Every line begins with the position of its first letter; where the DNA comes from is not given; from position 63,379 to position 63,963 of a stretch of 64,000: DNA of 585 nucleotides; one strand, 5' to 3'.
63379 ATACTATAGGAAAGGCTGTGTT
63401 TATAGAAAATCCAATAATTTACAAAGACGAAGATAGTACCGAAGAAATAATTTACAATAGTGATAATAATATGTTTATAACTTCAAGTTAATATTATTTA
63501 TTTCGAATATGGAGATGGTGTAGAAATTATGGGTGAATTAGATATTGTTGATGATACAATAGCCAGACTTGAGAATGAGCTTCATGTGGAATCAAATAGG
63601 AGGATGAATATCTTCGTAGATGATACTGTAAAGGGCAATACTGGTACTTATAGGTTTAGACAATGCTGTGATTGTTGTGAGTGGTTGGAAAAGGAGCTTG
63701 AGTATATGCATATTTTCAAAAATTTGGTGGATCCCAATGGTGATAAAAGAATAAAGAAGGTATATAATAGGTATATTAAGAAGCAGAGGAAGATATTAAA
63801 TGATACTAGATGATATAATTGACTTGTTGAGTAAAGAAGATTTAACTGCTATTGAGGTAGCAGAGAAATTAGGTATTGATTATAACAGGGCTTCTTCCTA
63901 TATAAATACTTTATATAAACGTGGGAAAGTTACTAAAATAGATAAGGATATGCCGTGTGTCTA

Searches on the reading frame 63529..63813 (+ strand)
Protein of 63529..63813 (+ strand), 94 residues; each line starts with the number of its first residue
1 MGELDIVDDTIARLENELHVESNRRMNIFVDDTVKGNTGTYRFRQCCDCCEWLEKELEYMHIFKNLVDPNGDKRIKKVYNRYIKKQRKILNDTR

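Call 11: search_protein_families(library=pfam, proteins=[window:63529-63813:+], max_evalue=0.1)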
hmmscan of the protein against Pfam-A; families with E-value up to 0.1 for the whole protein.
window:63529-63813:+ (94 aa): 0 families

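Call 22: find_encoding_contigs(protein=window:63529-63813:+, flank=10000, max_places=10)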
Protein window:63529-63813:+ (94 aa): 2 contigs read that carry it; 1 place shown.
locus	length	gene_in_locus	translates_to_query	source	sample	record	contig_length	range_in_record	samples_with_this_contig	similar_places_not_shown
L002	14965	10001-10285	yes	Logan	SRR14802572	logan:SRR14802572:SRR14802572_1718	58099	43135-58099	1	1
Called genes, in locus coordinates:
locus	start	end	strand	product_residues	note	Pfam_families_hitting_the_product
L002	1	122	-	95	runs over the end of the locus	-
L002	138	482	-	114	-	-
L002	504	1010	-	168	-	-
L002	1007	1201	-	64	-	-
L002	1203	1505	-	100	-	-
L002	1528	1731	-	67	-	-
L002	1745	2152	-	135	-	-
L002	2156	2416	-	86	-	-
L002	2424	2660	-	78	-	-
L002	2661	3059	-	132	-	-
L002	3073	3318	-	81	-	-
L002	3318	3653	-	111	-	-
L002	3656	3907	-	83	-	-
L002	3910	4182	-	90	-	-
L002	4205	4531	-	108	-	-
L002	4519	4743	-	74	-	-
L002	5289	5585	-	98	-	-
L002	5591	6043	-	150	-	-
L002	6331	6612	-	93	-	-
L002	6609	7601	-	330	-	PF04471:Mrr_cat (weak)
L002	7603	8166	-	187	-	-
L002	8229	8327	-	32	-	-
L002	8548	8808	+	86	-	-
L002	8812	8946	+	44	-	-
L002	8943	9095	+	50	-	-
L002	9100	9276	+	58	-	-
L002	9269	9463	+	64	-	-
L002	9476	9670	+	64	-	-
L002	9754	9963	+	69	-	-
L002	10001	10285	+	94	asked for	-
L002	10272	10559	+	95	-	PF01978:TrmB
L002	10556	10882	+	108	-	-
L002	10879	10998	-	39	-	-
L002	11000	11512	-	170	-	-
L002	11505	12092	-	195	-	-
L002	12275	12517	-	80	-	-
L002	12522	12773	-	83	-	-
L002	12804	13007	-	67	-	-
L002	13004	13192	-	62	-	-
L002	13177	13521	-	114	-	-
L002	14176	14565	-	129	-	-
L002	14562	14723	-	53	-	-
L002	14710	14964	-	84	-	?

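Call 26: search_protein_families(library=ncbifam, proteins=[L002:10272-10559:+], max_evalue=0.01)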
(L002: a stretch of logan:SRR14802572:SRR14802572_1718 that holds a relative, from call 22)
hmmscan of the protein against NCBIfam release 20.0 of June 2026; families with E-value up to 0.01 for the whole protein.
L002:10272-10559:+ (95 aa): 1 family
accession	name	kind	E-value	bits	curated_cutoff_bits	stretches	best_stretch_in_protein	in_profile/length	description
NF040851.1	tran_reg_TrmB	equivalog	9.2e-06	25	600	1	9-75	27-96/338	HTH-type sugar-sensing transcriptional regulator TrmB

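Call 27: search_solved_structures(query=L002:10272-10559:+, max_evalue=1, show_alignments=2)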
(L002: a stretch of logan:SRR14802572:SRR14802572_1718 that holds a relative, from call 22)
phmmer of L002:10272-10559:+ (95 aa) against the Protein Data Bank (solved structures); distinct sequences matched with E-value up to 1: 5.
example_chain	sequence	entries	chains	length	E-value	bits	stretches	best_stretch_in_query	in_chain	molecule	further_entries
3qph_A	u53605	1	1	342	8e-05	26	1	15-77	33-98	TrmB, a global transcription regulator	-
2vxz_A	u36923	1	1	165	0.085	16.4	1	3-48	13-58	PYRSV_GP04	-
3f72_A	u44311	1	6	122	0.12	15.9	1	9-45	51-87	Cadmium efflux system accessory protein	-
1u2w_A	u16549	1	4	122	0.12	15.9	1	9-45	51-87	Cadmium efflux system accessory protein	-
3tgn_A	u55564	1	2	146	0.15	15.5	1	5-61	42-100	Adc operon repressor AdcR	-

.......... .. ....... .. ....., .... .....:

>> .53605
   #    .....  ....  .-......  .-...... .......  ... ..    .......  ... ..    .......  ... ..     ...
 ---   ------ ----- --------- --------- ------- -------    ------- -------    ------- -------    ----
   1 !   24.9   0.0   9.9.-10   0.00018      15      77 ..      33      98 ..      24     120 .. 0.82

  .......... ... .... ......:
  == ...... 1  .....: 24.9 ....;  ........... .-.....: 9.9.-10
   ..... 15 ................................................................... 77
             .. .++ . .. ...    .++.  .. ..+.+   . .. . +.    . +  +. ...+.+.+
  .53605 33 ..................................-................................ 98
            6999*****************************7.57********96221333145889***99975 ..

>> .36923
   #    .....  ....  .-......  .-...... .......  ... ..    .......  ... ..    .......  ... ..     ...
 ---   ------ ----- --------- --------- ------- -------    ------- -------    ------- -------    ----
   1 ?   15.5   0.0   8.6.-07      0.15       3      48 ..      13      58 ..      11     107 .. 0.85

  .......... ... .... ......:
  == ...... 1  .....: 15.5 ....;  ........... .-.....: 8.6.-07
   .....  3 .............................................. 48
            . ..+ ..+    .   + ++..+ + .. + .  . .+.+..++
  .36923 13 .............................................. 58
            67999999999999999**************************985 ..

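Call 34: find_homologous_proteins(query=L002:10272-10556:+, max_evalue=0.001)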
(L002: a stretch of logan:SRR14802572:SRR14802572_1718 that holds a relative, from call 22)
Query L002:10272-10556:+ (95 aa): 1 proteins with E <= 0.001 among 9 candidates.
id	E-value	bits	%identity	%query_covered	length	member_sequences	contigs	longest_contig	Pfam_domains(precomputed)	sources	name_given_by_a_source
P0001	1.7e-54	199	100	100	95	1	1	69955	PF01978.26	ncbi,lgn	-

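Call 49: predict_structure(protein=P0001)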
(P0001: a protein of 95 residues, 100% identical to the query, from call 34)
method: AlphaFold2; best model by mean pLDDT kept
length: 95 residues; sequences in the alignment: 1
mean_pLDDT: 72.7   pTM: 0.47
mean pLDDT of the five models: 72.7, 68.4, 67.0, 52.6, 49.7
residues with pLDDT >= 90: 8; 70-90: 42; 50-70: 38; < 50: 7
segments of 3 or more residues with pLDDT < 50: 52-58
pLDDT, mean of each block of 10 residues (from residue 1): 88 83 89 85 68 49 66 63 71 59
secondary structure, 60 per line:
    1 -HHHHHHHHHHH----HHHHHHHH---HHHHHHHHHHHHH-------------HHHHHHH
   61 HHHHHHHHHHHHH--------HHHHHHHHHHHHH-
elements in order: H2-12 H17-24 H28-40 H54-73 H82-94

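Call 53: fold_search(model_id=the predicted structure, library=pdb)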
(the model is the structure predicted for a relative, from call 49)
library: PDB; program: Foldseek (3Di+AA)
matches with E <= 10: 1156; with E <= 0.001: 0
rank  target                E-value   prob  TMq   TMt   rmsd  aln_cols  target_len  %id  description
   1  4em0                  2.1e-01  0.69  0.40  0.26  13.9       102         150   19  staphylococcus aureus MarR in complex with salicylate and kanamycin (released 2013-04-17)
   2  3tgn_A                2.3e-01  0.77  0.43  0.31  13.7       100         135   19  Crystal Structure of the zinc-dependent MarR Family Transcriptional Regulator AdcR in the Zn(II)-bound State (released 2011-11-30)
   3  5yi3_E                2.3e-01  0.63  0.40  0.26  13.4       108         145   18  Structure of Lactococcus lactis ZitR, C30S mutant in complex with DNA (released 2017-12-06)
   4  2qww_H                2.7e-01  0.66  0.43  0.30  11.9       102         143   18  Crystal structure of multiple antibiotic-resistance repressor (MarR) (YP_013417.1) from Listeria monocytogenes 4b F236 (released 2007-08-21)
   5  2qww_D                2.9e-01  0.69  0.43  0.30  11.5       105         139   16  Crystal structure of multiple antibiotic-resistance repressor (MarR) (YP_013417.1) from Listeria monocytogenes 4b F236 (released 2007-08-21)
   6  5ffx_D                2.9e-01  0.63  0.41  0.29  13.1       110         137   13  S. aureus MepR G34K Mutant (released 2016-12-21)
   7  3tgn_B                3.1e-01  0.66  0.42  0.28  13.8       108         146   18  Crystal Structure of the zinc-dependent MarR Family Transcriptional Regulator AdcR in the Zn(II)-bound State (released 2011-11-30)
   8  3kln_C                3.8e-01  0.97  0.40  0.19   2.1        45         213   24  Vibrio cholerae VpsT (released 2010-02-09)
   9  7bhy_A                3.8e-01  0.96  0.39  0.59   2.3        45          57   20  DNA-binding domain of DeoR in complex with the DNA operator (released 2021-11-10)
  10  8r7y_A                3.8e-01  0.92  0.40  0.13   5.5        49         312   20  Deoxyribonucleoside regulator DeoR in complex with the DNA operator (released 2024-06-19)
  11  3iuo_A                3.8e-01  0.60  0.38  0.34  12.7        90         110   19  The Crystal Structure of the C-terminal domain of the ATP-dependent DNA helicase RecQ from Porphyromonas gingivalis to (released 2009-09-08)
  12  2p6t_B                4.0e-01  0.99  0.44  0.27   1.4        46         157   20  CRYSTAL STRUCTURE OF TRANSCRIPTIONAL REGULATOR NMB0573 and L-LEUCINE COMPLEX FROM NEISSERIA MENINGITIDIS (released 2007-04-03)
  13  4pcq_C                4.0e-01  0.72  0.43  0.29  14.0        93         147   12  Crystal Structure of MtbAldR (Rv2779c) (released 2015-05-06)
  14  2qww_E                4.0e-01  0.57  0.42  0.29  11.6       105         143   17  Crystal structure of multiple antibiotic-resistance repressor (MarR) (YP_013417.1) from Listeria monocytogenes 4b F236 (released 2007-08-21)
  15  4hob_D                4.3e-01  0.99  0.45  0.70   1.0        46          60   20  The crystal structure of the Zalpha domain from Cyprinid Herpes virus 3 (released 2013-09-11)
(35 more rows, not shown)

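Call 72: search_protein_families(library=pfam, proteins=[P0001, L002:10556-10879:+], max_evalue=0.05)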
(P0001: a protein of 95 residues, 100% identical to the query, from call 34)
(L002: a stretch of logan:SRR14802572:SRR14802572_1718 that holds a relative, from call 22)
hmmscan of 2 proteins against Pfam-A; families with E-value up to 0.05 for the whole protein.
P0001 (95 aa): 10 families
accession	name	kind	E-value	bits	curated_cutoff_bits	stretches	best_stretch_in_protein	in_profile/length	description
PF01978.25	TrmB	-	1.5e-08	34.8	25.6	1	8-60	16-67/68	Sugar-specific transcriptional regulator TrmB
PF09397.16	FtsK_gamma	-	0.0027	17.8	30.6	1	23-48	28-53/63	Ftsk gamma domain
PF24657.1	DUF7646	-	0.0031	17.9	27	1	5-45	21-61/85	Domain of unknown function (DUF7646)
PF21476.4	PF0610-like_N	-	0.0033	18.1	33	1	6-28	6-28/50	PF0610-like, N-terminal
PF13412.12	HTH_24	-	0.0049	16.9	21.9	1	9-45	11-48/48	Winged helix-turn-helix DNA-binding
PF04703.18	FaeA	-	0.006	17.3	20.7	1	5-47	4-48/62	FaeA-like protein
PF05584.17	Sulfolobus_pRN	-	0.013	16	20.8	1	6-45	10-49/72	Sulfolobus plasmid regulatory protein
PF12802.13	MarR_2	-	0.014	16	27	1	7-46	11-52/61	MarR family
PF14947.12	HTH_45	-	0.018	15.5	25.5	1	2-48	7-53/77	Winged helix-turn-helix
PF09339.16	HTH_IclR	-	0.038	14.2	22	0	8-45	10-49/52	IclR helix-turn-helix domain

L002:10556-10879:+ (108 aa): 1 family
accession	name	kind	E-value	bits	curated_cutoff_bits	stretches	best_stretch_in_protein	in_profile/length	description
PF05642.16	Sporozoite_P67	-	0.029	12.9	28.9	1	12-56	107-153/727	Sporozoite P67 surface antigen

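Call 90: search_protein_representatives(protein=P0001)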
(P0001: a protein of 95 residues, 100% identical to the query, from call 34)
Query: 95 residues. Proteins with E-value up to 0.001 (for the whole library): 34; up to 1e-10: 2; up to 1e-30: 1. The best 34 are listed.
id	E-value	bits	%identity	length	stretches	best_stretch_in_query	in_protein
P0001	5.4e-55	199.2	100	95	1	1-95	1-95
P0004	5.9e-13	64.9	39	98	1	3-94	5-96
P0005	5.8e-10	55.3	45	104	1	3-95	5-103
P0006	1.1e-09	54.4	36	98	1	2-92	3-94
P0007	4.4e-09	52.5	30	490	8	5-46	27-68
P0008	1.1e-07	48.0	36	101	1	4-93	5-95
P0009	1.2e-07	47.9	37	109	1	4-87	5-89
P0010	2.4e-07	46.9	40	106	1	4-95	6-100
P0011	4.2e-07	46.2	38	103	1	2-94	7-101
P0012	4.4e-07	46.1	32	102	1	4-94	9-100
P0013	6.2e-07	45.6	36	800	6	12-46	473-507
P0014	7.7e-07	45.3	39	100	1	3-91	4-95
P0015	8.6e-07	45.1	38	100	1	5-94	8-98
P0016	4.5e-06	42.9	39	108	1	2-76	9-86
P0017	1.0e-05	41.7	40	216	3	6-49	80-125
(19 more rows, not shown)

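Call 92: find_homologous_proteins(query=A6, max_evalue=0.00001)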
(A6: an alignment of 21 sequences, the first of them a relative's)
Query A6 (21 sequences) (95 aa, profile of the alignment): 78 proteins with E <= 0.00001 among 3589 candidates.
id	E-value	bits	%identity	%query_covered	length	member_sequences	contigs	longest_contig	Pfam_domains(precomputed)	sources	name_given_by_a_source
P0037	4.3e-33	131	45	99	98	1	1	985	PF01978.26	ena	-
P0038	1.7e-32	129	42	99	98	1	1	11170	PF01978.26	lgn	-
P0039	3.3e-32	128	46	99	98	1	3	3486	PF01978.26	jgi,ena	-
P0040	3.8e-32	128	34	98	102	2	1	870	-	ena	-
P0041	1.6e-31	126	42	99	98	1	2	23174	PF01978.26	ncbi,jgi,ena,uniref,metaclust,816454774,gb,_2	ncbi:hypothetical protein LCGC14_2759850 [marine sediment metagenome]|uniref:Transcription regulator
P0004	2.2e-31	126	39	99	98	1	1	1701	PF01978.26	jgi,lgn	-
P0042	3.4e-31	125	45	87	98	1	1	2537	PF01978.26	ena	-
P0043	1.3e-30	123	43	95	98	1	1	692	PF01978.26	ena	-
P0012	1.5e-30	123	31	98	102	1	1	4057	-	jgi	jgi:transcription initiation factor IIE alpha subunit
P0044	1.8e-30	123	45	87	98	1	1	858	PF01978.26,PF01022.27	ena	-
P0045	2.0e-30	123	38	95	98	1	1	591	PF01022.27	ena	-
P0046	1.5e-29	120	35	99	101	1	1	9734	PF01978.26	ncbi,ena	ncbi:MAG: hypothetical protein ACTSXH_12240 [Promethearchaeota archaeon]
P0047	1.8e-29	120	39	98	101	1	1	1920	-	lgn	-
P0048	2.2e-29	119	42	91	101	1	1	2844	PF21476.5,PF01978.26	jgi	-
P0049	2.8e-29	119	44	99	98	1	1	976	PF01978.26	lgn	-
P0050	3.4e-29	119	42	99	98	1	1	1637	PF01978.26,PF01022.27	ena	-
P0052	6.3e-29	118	36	94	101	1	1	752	PF01978.26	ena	-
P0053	7.2e-29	118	41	99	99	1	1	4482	PF01978.26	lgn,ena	-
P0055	1.2e-28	117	37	99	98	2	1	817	PF01978.26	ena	-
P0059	3.3e-28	116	33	98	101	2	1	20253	PF01978.26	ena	-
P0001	3.4e-28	116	100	100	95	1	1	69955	PF01978.26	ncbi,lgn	-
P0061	4.0e-28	115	39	97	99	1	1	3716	PF01978.26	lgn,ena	-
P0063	7.5e-28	114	38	74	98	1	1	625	PF01978.26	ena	-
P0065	1.2e-27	114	38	74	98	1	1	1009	PF01978.26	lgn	-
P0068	1.9e-27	113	32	98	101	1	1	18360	-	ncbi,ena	-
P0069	2.2e-27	113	35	96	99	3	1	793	PF01978.26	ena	-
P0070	4.1e-27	112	36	98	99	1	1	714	PF13412.13,PF21476.5,PF01978.26,PF01022.27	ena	-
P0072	9.9e-27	111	41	81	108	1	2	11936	PF01978.26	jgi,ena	jgi:sugar-specific transcriptional regulator TrmB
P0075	4.2e-26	109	39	72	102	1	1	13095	PF01978.26,PF22979.3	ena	-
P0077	4.4e-26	109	34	95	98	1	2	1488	PF01978.26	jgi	-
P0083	2.2e-25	107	31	98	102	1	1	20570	-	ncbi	-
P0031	4.7e-24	102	30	89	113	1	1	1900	PF01978.26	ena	-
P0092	4.7e-19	86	34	75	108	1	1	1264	PF01978.26,PF01022.27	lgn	-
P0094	3.0e-17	80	30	73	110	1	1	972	PF01978.26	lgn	-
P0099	1.7e-15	75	30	73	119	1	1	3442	PF01978.26,PF05584.18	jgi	jgi:sugar-specific transcriptional regulator TrmB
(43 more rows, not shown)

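Call 93: find_encoding_contigs(protein=P0041, flank=6000, max_places=2)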
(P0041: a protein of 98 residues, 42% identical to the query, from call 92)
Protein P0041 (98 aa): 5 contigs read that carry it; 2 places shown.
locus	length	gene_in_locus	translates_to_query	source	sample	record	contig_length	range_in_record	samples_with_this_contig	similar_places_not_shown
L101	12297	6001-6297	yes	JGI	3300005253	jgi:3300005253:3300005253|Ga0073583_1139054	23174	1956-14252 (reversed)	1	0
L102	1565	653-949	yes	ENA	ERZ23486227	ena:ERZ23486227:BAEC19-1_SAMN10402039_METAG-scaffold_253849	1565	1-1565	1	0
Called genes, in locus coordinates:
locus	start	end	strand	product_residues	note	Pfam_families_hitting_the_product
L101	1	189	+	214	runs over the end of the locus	-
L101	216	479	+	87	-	-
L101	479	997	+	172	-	-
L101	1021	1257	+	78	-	-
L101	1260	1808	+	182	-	-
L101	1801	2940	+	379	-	-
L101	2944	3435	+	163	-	-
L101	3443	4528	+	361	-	-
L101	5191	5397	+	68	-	-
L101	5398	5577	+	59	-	-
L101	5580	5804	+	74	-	-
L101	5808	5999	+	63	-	-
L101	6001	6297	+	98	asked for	PF01978:TrmB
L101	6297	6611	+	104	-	-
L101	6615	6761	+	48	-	-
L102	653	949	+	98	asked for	PF01978:TrmB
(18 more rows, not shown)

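Call 94: find_encoding_contigs(protein=P0038, flank=6000, max_places=2)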
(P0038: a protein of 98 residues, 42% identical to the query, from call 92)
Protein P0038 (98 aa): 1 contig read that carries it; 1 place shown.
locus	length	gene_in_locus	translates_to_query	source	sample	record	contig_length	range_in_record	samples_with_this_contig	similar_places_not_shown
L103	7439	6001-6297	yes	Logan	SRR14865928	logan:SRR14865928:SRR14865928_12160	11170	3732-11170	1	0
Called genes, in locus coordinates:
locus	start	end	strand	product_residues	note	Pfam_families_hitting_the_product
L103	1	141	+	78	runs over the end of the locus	-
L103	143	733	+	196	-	-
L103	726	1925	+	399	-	-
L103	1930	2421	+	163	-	-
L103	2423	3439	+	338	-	-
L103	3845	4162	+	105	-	-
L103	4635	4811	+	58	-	-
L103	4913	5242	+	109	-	-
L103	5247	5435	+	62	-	-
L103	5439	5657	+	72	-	-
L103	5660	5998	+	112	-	-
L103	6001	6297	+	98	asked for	PF01978:TrmB (weak)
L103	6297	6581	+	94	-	-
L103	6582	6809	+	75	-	-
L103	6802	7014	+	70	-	-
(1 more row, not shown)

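Call 95: find_encoding_contigs(protein=P0059, flank=6000, max_places=2)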
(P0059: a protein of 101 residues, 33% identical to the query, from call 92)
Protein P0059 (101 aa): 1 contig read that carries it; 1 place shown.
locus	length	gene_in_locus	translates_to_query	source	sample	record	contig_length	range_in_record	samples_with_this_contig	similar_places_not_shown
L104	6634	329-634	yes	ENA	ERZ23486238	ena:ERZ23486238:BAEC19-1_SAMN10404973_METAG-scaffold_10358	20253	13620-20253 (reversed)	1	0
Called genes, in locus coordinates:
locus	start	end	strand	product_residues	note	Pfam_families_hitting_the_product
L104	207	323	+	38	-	-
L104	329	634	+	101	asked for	PF01978:TrmB (weak)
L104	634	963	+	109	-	-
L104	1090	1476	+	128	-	PF09668:Asp_protease (weak)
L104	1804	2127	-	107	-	-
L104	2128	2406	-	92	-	-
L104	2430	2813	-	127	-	PF18902:DUF5658 (weak)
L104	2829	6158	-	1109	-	PF05048:NosD (weak), PF13229:Beta_helix (weak), PF05048:NosD, PF13229:Beta_helix, PF05048:NosD, PF13229:Beta_helix, PF05048:NosD, PF13229:Beta_helix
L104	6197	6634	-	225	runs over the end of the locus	-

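Call 99: find_encoding_contigs(protein=P0083, flank=8000, max_places=1)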
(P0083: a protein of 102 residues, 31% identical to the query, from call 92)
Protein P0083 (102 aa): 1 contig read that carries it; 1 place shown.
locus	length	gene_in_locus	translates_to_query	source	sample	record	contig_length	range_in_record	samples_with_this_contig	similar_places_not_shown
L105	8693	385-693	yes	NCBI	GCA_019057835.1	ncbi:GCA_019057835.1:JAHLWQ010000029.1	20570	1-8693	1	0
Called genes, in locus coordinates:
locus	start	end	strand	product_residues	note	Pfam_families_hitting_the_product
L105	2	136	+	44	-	?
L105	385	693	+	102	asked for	-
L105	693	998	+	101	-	-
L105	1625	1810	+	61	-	-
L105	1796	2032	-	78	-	-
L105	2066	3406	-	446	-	-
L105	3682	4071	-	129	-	-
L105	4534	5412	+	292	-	PF13384:HTH_23 (faint)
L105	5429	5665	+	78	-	-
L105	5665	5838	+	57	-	-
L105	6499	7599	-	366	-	PF01047:MarR (weak), PF13412:HTH_24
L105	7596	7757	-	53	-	-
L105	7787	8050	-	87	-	-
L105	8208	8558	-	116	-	-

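Call 100: find_encoding_contigs(protein=P0068, flank=8000, max_places=1)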
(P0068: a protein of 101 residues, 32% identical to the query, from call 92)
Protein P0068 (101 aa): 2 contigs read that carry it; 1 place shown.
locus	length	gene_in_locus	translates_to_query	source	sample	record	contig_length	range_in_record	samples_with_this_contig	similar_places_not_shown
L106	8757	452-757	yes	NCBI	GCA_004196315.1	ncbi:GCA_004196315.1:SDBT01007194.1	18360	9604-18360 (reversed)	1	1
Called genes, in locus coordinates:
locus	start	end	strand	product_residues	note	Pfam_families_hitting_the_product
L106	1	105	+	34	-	?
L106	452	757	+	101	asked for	-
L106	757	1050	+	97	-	-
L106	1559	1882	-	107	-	-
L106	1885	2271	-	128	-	PF18902:DUF5658 (weak)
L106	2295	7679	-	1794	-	PF05048:NosD, PF13229:Beta_helix, PF05048:NosD, PF13229:Beta_helix, PF05048:NosD, PF13229:Beta_helix, PF05048:NosD, PF13229:Beta_helix, +6 more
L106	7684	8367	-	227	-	-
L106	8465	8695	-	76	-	-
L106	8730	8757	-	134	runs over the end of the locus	-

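Call 101: find_encoding_contigs(protein=P0046, flank=8000, max_places=1)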
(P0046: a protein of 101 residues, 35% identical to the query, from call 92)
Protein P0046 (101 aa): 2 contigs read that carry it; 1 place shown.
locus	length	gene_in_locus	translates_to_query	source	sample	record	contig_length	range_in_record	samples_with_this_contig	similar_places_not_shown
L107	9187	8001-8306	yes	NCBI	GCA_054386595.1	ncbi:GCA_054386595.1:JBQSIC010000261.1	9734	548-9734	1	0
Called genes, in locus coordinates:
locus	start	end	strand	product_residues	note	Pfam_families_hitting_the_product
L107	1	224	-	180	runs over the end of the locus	PF10061:DUF2299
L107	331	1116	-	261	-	PF01425:Amidase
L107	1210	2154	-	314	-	-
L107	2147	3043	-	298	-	-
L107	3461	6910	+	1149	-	PF03477:ATP-cone (weak), PF17975:RNR_Alpha, PF21995:RNR-II_ins_dom, PF02867:Ribonuc_red_lgC (faint), PF14890:Intein_splicing, PF14528:LAGLIDADG_3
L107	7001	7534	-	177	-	PF00025:Arf, PF00009:GTP_EFTU (faint), PF00071:Ras, PF08477:Roc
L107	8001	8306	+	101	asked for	PF01978:TrmB (weak)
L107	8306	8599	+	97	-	-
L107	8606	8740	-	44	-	-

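Call 105: find_encoding_contigs(protein=P0072, flank=6000, max_places=2)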
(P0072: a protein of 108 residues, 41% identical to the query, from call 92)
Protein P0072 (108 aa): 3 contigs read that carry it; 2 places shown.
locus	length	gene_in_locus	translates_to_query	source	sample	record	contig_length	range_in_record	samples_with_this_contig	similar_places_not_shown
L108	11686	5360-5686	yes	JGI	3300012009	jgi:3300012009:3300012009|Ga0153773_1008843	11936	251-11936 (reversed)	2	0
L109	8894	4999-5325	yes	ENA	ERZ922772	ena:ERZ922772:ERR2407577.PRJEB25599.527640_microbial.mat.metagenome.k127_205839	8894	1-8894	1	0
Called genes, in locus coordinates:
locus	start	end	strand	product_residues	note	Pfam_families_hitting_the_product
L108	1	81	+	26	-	?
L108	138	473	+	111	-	PF01155:HypA (faint), PF08274:Zn_Ribbon_YjdM (faint), PF09723:Zn_ribbon_8 (faint)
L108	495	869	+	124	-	-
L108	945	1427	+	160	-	-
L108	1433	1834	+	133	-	-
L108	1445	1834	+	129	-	-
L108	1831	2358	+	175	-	-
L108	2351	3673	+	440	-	-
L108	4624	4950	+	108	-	-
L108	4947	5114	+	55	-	-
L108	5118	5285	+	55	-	-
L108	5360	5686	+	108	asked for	PF01978:TrmB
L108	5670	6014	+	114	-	-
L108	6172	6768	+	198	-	-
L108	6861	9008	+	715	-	-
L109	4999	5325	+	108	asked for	PF01978:TrmB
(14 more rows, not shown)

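Call 106: find_encoding_contigs(protein=P0039, flank=4000, max_places=3)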
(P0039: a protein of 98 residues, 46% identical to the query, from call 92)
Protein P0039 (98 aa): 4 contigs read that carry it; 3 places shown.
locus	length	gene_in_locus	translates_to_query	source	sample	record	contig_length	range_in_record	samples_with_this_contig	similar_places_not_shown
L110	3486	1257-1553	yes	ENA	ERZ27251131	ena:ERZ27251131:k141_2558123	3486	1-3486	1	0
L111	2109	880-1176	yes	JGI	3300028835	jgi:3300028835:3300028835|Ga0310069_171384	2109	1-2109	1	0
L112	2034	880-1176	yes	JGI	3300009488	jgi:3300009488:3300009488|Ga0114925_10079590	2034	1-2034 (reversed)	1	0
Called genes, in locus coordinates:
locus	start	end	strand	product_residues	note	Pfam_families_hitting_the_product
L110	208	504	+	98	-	-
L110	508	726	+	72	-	-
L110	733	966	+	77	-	-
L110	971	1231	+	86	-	-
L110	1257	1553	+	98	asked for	PF01978:TrmB (weak)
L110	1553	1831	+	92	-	-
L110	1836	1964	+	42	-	-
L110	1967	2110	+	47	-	PF09723:Zn_ribbon_8 (weak)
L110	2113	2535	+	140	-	-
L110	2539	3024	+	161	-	PF19474:DUF6011 (weak)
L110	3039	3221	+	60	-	-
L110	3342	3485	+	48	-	?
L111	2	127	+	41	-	?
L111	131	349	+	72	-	-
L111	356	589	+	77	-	-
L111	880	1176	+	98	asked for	PF01978:TrmB (weak)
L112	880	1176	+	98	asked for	PF01978:TrmB (weak)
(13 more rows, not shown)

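Call 114: find_related_loci(query=A10, collection=viral_contigs, flank=4000)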
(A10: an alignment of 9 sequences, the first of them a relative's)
Query A10 (98 aa) in viral_contigs; peptide patterns used: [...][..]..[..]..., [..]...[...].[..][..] (x = any residue, [..] = any of these).
588 stretches matched a pattern, but none encodes a relative of the query by tblastn (E <= 1e-3).
